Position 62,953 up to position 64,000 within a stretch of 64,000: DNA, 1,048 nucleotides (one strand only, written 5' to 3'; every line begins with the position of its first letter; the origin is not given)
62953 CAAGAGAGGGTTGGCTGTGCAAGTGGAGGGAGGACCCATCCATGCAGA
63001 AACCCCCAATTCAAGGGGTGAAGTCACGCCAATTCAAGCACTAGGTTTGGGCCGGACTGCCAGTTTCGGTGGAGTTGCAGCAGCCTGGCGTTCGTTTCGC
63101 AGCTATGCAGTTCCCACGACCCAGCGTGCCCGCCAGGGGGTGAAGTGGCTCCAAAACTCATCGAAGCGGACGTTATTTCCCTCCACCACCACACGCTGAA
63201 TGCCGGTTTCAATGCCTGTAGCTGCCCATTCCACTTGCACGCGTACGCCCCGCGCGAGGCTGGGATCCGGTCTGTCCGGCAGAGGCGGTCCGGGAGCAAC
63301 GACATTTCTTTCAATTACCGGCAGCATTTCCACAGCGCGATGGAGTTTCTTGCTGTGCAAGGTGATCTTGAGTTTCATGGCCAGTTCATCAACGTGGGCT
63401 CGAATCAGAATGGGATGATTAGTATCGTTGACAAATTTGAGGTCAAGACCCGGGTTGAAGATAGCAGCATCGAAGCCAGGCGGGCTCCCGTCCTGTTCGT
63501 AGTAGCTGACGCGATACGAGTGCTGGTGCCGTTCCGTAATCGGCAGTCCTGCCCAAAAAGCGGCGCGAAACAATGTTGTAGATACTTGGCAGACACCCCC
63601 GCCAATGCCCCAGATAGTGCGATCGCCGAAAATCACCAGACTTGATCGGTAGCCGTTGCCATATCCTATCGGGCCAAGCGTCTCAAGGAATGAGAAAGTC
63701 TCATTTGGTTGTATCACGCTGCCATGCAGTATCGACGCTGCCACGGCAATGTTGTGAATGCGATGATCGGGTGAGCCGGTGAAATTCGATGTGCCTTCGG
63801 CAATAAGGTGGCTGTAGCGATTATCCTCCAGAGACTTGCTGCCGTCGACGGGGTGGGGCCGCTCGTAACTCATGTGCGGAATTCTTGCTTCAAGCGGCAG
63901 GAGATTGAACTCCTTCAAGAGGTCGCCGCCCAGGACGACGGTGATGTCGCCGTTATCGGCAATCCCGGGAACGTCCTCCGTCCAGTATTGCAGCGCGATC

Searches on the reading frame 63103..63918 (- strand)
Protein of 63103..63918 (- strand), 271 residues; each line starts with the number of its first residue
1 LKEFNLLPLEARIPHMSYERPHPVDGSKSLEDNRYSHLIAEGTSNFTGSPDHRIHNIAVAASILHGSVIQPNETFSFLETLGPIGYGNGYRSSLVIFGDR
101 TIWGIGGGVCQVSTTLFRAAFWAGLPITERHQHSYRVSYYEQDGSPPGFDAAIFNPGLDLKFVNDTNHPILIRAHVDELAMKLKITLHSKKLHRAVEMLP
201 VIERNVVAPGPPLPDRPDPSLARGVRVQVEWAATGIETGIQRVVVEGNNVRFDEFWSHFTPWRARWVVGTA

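Call 12: search_protein_families(library=pfam, proteins=[window:63103-63918:-], max_evalue=0.001)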
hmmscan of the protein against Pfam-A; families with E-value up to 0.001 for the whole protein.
window:63103-63918:- (271 aa): 1 family
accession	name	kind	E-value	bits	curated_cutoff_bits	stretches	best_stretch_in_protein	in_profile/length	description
PF04294.18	VanW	-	1.9e-42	144.3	27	1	53-185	2-129/130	VanW like protein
